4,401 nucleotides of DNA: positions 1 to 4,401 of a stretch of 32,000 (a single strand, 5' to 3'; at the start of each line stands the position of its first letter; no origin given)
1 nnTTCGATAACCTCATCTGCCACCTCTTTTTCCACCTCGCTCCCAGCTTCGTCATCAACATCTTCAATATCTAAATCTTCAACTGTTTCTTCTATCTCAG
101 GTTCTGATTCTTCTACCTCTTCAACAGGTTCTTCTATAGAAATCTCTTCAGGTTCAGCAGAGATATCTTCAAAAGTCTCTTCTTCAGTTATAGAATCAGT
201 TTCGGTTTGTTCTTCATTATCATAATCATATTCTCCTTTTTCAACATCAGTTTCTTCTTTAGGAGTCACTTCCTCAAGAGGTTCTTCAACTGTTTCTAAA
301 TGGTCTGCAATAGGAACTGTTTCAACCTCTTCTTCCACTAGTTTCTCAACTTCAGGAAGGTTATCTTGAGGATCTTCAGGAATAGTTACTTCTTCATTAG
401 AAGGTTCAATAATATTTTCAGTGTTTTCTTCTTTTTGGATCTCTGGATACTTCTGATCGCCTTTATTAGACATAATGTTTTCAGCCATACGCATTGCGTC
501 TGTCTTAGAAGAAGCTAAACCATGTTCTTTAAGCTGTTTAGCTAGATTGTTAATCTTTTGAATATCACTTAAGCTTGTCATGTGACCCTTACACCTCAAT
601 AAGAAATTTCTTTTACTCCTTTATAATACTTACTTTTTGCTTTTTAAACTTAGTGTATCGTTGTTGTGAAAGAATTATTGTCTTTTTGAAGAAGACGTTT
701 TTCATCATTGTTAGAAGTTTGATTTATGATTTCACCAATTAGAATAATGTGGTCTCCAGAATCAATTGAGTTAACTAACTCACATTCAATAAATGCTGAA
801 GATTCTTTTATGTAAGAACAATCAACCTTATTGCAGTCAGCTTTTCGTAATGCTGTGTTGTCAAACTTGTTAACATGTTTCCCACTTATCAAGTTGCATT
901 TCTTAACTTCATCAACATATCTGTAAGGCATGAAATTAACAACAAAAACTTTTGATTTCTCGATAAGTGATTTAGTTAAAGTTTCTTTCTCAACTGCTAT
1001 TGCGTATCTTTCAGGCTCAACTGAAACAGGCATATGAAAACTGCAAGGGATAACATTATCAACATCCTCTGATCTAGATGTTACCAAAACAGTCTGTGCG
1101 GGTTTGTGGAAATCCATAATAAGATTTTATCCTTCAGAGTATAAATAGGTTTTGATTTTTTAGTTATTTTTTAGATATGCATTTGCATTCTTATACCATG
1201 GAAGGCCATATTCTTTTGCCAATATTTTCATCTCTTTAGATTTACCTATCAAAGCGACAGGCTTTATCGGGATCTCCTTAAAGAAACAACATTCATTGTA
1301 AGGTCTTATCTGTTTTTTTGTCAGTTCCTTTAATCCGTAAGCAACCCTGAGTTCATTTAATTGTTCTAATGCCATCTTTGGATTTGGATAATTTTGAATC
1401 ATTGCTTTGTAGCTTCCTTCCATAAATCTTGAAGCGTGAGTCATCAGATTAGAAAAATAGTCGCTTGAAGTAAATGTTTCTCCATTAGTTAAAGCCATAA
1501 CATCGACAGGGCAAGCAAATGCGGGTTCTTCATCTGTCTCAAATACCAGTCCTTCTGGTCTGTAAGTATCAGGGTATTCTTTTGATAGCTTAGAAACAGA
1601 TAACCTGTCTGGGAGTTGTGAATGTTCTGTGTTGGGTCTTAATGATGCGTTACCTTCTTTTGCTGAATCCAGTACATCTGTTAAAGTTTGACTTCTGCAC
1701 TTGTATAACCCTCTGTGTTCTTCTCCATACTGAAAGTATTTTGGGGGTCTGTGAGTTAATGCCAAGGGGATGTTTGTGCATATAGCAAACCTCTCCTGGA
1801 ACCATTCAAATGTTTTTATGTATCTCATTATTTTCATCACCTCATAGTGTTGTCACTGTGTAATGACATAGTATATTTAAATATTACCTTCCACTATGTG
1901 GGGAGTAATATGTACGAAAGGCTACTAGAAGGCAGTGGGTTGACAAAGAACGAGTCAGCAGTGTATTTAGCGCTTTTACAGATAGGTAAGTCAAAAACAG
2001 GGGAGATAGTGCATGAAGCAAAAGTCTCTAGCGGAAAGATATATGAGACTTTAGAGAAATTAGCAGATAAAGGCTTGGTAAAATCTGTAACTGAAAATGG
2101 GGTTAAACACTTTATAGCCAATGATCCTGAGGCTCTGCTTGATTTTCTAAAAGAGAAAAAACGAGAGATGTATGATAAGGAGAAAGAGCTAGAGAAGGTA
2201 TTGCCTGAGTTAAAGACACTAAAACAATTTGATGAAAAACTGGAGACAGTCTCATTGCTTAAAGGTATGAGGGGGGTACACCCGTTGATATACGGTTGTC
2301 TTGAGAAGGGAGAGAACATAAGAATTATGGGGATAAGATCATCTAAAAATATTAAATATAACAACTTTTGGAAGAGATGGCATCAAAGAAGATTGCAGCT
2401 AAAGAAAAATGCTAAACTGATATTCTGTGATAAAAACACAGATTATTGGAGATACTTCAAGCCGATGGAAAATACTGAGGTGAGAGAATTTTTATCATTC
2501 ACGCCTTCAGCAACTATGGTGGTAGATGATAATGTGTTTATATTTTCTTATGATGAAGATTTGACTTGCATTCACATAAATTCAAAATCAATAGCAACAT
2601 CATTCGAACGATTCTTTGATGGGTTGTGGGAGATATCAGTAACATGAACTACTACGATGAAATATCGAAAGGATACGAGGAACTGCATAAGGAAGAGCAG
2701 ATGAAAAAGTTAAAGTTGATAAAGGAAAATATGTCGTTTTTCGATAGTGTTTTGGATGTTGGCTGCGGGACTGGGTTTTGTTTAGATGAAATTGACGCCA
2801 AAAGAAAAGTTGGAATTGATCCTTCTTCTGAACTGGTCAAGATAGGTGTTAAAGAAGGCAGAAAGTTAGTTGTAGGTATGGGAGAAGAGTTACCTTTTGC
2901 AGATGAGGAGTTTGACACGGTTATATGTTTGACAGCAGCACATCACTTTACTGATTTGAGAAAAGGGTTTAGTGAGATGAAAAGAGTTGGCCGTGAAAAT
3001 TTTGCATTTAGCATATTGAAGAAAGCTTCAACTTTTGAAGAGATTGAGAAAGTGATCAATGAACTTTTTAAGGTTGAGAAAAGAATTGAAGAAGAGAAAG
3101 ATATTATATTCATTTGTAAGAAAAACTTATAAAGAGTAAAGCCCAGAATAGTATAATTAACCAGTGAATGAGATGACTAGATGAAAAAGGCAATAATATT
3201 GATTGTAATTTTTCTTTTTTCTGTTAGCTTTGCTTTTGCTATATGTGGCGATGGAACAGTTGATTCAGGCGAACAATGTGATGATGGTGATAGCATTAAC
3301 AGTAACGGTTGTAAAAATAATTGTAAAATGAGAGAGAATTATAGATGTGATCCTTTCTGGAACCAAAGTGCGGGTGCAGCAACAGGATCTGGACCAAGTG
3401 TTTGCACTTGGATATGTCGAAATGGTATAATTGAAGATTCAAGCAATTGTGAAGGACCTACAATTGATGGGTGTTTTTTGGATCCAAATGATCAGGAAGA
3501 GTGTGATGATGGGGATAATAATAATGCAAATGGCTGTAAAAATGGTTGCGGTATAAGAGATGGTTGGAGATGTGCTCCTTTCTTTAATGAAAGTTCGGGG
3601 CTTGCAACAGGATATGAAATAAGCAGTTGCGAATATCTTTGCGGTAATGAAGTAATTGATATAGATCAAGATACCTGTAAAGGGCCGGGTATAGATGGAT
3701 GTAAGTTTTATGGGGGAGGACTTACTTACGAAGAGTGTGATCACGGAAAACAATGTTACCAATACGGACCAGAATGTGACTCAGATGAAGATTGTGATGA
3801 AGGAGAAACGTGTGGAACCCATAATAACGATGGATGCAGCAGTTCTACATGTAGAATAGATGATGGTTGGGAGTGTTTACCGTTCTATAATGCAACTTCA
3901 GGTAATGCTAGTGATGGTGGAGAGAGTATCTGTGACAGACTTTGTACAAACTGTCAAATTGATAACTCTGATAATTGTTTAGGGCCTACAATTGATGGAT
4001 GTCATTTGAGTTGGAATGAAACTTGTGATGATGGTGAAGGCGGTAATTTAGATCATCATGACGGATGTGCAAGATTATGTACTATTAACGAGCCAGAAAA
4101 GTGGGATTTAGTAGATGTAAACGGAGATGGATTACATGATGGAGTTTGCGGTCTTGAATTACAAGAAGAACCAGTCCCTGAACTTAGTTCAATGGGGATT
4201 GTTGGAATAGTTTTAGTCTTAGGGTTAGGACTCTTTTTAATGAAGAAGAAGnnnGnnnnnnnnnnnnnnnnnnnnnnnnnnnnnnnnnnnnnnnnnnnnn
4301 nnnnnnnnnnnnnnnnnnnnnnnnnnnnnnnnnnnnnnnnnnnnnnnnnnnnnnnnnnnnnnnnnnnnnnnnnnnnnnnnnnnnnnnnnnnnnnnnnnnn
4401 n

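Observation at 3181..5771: Three adjacent secreted Cys-rich proteins share a C-terminal VPEL-TM-basic tail: candidate unnamed archaeosortase-type sorting signal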

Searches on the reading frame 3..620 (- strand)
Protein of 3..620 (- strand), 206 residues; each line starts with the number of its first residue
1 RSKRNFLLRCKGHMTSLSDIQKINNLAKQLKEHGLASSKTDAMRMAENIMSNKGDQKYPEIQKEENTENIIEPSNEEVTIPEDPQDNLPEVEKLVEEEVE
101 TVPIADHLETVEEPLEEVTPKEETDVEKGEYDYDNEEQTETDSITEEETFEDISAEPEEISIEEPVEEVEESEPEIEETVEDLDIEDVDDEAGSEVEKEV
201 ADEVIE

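Call 27: search_protein_families(library=pfam, proteins=[window:3-620:-], max_evalue=0.001)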
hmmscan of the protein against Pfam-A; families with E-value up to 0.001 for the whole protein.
window:3-620:- (206 aa): 0 families

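Call 28: search_protein_families(library=ncbifam, proteins=[window:3-620:-], max_evalue=0.1)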
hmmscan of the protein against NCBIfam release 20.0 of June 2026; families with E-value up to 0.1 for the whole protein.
window:3-620:- (206 aa): 0 families

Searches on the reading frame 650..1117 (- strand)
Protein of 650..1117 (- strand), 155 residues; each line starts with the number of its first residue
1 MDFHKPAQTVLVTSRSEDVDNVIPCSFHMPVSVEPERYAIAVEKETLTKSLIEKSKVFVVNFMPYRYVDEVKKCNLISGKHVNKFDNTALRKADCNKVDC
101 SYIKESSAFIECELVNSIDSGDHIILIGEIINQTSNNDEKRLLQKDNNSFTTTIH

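Call 12: search_protein_families(library=pfam, proteins=[window:650-1117:-], max_evalue=0.001)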
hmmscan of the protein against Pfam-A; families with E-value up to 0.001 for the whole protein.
window:650-1117:- (155 aa): 1 family
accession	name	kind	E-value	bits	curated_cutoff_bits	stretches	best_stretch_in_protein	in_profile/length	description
PF01613.24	Flavin_Reduct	-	2e-26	93.4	27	1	6-145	5-145/153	Flavin reductase like domain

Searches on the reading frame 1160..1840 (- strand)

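Call 12: search_protein_families(library=pfam, proteins=[window:1160-1840:-], max_evalue=0.001)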
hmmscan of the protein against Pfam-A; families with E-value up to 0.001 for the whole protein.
window:1160-1840:- (226 aa): 0 families

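Call 28: search_protein_families(library=ncbifam, proteins=[window:1160-1840:-], max_evalue=0.1)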
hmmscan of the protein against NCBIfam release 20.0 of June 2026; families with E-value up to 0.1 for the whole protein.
window:1160-1840:- (226 aa): 1 family
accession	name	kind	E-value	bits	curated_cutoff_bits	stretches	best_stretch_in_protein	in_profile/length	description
NF038243.1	TRP75_fam_Nterm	subfamily_domain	0.072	13.5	75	0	81-105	23-47/126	TRP75-related protein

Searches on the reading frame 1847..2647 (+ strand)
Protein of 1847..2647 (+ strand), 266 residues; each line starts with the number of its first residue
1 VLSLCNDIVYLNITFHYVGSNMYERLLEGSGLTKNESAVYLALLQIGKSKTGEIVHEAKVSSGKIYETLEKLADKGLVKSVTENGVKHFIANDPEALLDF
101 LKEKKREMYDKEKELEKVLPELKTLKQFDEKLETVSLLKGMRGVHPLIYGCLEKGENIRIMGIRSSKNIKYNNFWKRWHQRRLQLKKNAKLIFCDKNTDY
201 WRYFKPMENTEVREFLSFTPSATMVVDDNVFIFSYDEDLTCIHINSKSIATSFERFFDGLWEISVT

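Call 12: search_protein_families(library=pfam, proteins=[window:1847-2647:+], max_evalue=0.001)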
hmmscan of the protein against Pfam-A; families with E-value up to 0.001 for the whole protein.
window:1847-2647:+ (266 aa): 1 family
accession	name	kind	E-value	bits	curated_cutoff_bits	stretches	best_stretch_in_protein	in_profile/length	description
PF01978.25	TrmB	-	8.4e-15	54.8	25.6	1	28-94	2-67/68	Sugar-specific transcriptional regulator TrmB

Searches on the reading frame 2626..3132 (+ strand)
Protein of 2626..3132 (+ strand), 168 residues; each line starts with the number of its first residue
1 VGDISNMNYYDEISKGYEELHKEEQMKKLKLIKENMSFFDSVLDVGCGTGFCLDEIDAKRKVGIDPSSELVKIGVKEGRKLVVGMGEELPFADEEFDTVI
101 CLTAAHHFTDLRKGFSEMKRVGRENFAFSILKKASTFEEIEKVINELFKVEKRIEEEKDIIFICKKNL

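Call 12: search_protein_families(library=pfam, proteins=[window:2626-3132:+], max_evalue=0.001)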
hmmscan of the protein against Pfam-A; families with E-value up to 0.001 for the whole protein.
window:2626-3132:+ (168 aa): 7 families
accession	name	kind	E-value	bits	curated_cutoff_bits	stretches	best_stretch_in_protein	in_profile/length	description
PF08241.18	Methyltransf_11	-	6.5e-17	62.4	21.2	1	43-124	1-89/95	Methyltransferase domain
PF13649.12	Methyltransf_25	-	1.7e-14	54.7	27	1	42-123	1-94/97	Methyltransferase domain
PF13847.12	Methyltransf_31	-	3.9e-10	40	27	1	41-134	6-113/145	Methyltransferase domain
PF08242.18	Methyltransf_12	-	4.4e-08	34.2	30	1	43-121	1-91/98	Methyltransferase domain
PF13489.12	Methyltransf_23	-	2.3e-06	27.9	27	1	40-119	24-105/164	Methyltransferase domain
PF01209.24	Ubie_methyltran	-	9.1e-06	25.6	20.1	1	13-132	27-153/233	ubiE/COQ5 methyltransferase family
PF07021.18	MetW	-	6.3e-05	23.1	21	1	30-124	5-104/193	Methionine biosynthesis protein MetW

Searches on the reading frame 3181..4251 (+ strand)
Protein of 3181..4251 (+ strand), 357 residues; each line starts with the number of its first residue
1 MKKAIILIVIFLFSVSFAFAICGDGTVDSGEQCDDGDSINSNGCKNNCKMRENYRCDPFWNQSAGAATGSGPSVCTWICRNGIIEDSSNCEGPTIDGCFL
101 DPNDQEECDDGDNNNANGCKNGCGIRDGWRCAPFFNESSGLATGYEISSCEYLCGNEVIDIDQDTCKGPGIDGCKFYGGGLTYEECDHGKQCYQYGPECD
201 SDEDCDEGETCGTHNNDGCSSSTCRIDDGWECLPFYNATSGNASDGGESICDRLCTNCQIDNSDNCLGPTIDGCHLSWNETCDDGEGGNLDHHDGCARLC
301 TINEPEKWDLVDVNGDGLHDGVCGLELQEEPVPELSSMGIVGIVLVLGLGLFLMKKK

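Call 3: search_protein_families(library=ncbifam, proteins=[window:3181-4251:+], max_evalue=10)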
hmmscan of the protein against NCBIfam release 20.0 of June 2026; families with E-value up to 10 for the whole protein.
window:3181-4251:+ (357 aa): 1 family
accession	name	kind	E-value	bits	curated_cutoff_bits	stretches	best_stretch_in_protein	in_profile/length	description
TIGR02232.1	myxo_disulf_rpt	repeat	5e-10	39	20.8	4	22-56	4-38/38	cysteine-rich acidic repeat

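Call 4: search_protein_families(library=pfam, proteins=[window:3181-4251:+], max_evalue=1)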
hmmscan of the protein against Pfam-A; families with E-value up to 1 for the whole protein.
window:3181-4251:+ (357 aa): 1 family
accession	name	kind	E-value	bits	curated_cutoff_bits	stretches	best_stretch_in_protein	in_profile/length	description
PF13948.11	DUF4215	-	1.9e-05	25.3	27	1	21-49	20-47/47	Domain of unknown function (DUF4215)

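Call 10: find_encoding_contigs(protein=window:3181-4251:+, flank=10000, max_places=6)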
Protein window:3181-4251:+ (357 aa): 1 contig read that carries it; 1 place shown.
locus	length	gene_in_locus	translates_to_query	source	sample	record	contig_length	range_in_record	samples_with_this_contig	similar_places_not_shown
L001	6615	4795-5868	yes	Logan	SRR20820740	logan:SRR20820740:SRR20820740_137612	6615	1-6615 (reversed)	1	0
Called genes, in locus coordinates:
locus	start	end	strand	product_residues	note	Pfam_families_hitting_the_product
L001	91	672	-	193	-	PF03161:LAGLIDADG_2 (weak), PF14528:LAGLIDADG_3 (faint)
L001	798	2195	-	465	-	-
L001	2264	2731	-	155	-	PF01613:Flavin_Reduct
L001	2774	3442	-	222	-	-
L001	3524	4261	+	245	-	PF01978:TrmB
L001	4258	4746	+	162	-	PF01209:Ubie_methyltran (weak), PF13489:Methyltransf_23 (weak), PF13649:Methyltransf_25, PF13847:Methyltransf_31, PF08241:Methyltransf_11, PF08242:Methyltransf_12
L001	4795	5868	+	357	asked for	PF13948:DUF4215 (weak)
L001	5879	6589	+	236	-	-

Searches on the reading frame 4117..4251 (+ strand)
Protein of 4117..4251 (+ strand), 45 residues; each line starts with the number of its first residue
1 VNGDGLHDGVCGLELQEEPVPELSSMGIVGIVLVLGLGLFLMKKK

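Call 15: find_homologous_proteins(query=A2, max_evalue=10)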
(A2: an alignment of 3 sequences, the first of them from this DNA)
Query A2 (3 sequences): 3 candidates shared short words with the query, none scored E <= 10.

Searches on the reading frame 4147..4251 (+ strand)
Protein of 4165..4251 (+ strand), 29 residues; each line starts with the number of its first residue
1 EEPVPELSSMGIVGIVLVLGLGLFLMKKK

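Call 3: search_protein_families(library=ncbifam, proteins=[window:4165-4251:+], max_evalue=10)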
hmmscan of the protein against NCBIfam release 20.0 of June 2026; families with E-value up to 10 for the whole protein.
seq(29 aa): 2 families
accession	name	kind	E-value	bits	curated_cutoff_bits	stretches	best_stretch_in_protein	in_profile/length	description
TIGR01167.1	LPXTG_anchor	domain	0.0026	18.3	15.9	1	8-29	11-32/34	LPXTG cell wall anchor domain-containing protein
TIGR03024.1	arch_PEF_CTERM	domain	0.023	14.9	23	1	4-29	1-25/25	PEF-CTERM sorting domain-containing protein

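Call 42: search_protein_representatives(alignment_id=A1)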
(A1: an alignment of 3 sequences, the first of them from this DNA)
Query: 3 sequences, 36 profile positions. Proteins with E-value up to 0.001 (for the whole library): 11; up to 1e-10: 3; up to 1e-30: 0. The best 11 are listed.
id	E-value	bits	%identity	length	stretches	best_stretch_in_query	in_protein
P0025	1.6e-14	69.3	-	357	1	1-35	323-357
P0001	2.2e-14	68.8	-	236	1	1-36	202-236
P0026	7.0e-11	57.6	-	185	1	4-36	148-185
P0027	1.1e-05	41.0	-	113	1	8-36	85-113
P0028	6.8e-05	38.4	-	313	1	7-36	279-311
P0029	8.7e-05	38.1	-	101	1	6-36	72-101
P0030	3.0e-04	36.4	-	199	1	6-36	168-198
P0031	3.1e-04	36.3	-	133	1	6-34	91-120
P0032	4.0e-04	36.0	-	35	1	7-36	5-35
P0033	4.8e-04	35.7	-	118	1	1-36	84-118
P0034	7.1e-04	35.2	-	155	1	3-35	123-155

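Call 44: search_protein_families(library=ncbifam, proteins=[P0027, P0028, P0029, P0030, P0031, P0032, P0033, P0034], max_evalue=1)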
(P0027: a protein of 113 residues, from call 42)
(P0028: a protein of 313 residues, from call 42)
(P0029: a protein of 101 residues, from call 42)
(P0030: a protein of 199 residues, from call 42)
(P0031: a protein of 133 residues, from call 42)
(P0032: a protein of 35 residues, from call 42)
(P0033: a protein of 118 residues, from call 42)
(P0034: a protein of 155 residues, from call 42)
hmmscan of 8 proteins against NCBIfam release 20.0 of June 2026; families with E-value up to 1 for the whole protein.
P0027 (113 aa): 2 families
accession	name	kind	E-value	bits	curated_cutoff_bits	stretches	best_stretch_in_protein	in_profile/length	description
NF053838.1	hit_Bd0108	equivalog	0.085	13.4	40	1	1-59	1-59/94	predatory lifecycle switch protein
TIGR01167.1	LPXTG_anchor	domain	0.14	12.8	15.9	1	91-113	10-32/34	LPXTG cell wall anchor domain-containing protein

P0028 (313 aa): 0 families

P0029 (101 aa): 0 families

P0030 (199 aa): 4 families
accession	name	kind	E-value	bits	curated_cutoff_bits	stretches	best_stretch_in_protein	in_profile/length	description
TIGR01167.1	LPXTG_anchor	domain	0.16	12.7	15.9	1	176-199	10-33/34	LPXTG cell wall anchor domain-containing protein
TIGR03024.1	arch_PEF_CTERM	domain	0.25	11.6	23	1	172-197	1-23/25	PEF-CTERM sorting domain-containing protein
NF058582.1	Microco_LAVTG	domain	0.59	10.3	27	1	180-198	14-32/34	LAVTG motif-containing sortase-dependent surface protein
NF038356.1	actino_DLW39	hypoth_equivalog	0.63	9.9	24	1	182-199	4-21/38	DLW-39 family protein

P0031 (133 aa): 0 families

P0032 (35 aa): 5 families
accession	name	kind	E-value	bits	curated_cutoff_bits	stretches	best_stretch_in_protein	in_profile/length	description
NF033846.1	Rumino_NPXTG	domain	0.0019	18.5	23.5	1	13-35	8-30/30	NPXTG-anchored protein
NF033507.3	Loki-CTERM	subfamily_domain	0.0038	17.5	19.9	1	14-35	6-25/27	Loki-CTERM sorting domain-containing protein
TIGR01167.1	LPXTG_anchor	domain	0.011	16.4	15.9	1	12-35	14-33/34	LPXTG cell wall anchor domain-containing protein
TIGR03024.1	arch_PEF_CTERM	domain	0.037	14.3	23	1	8-35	1-25/25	PEF-CTERM sorting domain-containing protein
TIGR02595.1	PEP_CTERM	domain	0.039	14.8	16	1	8-35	1-24/24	PEP-CTERM sorting domain-containing protein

P0033 (118 aa): 1 family
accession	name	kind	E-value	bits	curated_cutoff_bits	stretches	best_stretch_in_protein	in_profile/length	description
TIGR03024.1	arch_PEF_CTERM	domain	0.012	15.8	23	1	92-118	1-25/25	PEF-CTERM sorting domain-containing protein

P0034 (155 aa): 5 families
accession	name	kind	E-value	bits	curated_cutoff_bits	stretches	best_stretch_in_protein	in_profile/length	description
TIGR03024.1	arch_PEF_CTERM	domain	0.01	16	23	1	129-155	1-25/25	PEF-CTERM sorting domain-containing protein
NF041704.1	Shig_StxB_2e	exception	0.033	14.2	203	1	1-35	1-37/87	Shiga toxin Stx2e subunit B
NF033660.0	Shiga_Stx2B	exception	0.075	13.1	165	1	1-34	1-36/87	Shiga toxin Stx2 subunit B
NF041701.1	Shig_StxB_2o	equivalog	0.11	12.7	204.5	1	1-35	1-37/87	Shiga toxin Stx2o subunit B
NF033846.1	Rumino_NPXTG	domain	0.15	12.4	23.5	1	134-155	7-29/30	NPXTG-anchored protein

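Call 84: search_protein_families(library=pfam, proteins=[P0027, P0028, P0029, P0030, P0031, P0033, P0034], max_evalue=0.01)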
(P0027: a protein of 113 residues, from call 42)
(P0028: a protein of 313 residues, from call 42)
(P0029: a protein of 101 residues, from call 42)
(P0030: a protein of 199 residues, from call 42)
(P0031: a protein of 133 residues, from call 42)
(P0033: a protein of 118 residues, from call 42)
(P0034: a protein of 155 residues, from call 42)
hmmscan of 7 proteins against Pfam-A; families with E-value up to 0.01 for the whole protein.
P0027 (113 aa): 0 families

P0028 (313 aa): 1 family
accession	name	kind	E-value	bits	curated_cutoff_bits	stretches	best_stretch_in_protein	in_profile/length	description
PF25470.1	DUF7901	-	5.2e-41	141.3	24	1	74-275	1-205/205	Domain of unknown function (DUF7901)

P0029 (101 aa): 0 families

P0030 (199 aa): 0 families

P0031 (133 aa): 0 families

P0033 (118 aa): 0 families

P0034 (155 aa): 0 families

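Call 89: list_cluster_members(proteins=[P0027, P0028, P0029, P0030, P0031, P0032, P0033, P0034])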
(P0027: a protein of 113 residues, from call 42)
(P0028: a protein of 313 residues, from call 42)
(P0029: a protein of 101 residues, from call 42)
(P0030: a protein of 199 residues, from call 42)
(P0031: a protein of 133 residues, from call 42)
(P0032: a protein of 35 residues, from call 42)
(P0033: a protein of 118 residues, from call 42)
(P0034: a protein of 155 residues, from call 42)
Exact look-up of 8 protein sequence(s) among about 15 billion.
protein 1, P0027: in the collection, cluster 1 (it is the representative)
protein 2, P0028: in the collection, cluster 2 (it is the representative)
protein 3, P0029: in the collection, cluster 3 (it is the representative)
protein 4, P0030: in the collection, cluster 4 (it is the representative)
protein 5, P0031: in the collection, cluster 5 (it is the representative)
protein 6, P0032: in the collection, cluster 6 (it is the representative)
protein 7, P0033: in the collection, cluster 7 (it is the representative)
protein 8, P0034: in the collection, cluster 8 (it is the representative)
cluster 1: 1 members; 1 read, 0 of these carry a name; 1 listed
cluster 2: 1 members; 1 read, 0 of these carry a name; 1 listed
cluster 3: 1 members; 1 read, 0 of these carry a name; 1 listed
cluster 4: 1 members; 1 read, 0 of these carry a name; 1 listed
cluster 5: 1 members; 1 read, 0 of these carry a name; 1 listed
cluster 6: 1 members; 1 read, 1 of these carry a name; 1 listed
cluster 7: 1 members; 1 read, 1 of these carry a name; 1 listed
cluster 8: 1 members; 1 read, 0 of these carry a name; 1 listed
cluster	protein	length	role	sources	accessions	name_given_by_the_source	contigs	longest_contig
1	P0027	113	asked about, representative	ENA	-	-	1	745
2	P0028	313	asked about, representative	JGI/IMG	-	-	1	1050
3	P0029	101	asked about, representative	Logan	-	-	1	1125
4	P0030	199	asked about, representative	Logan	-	-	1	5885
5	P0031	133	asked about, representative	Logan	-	-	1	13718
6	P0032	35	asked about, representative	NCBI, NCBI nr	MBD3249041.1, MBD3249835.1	LPXTG cell wall anchor domain-containing protein, partial [Candidatus Woesearchaeota ... | LPXTG cell wall anchor domain-containing protein [Candidatus Woesearchaeota archaeon]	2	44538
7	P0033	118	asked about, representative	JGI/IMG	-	hypothetical protein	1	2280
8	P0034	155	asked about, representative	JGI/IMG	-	-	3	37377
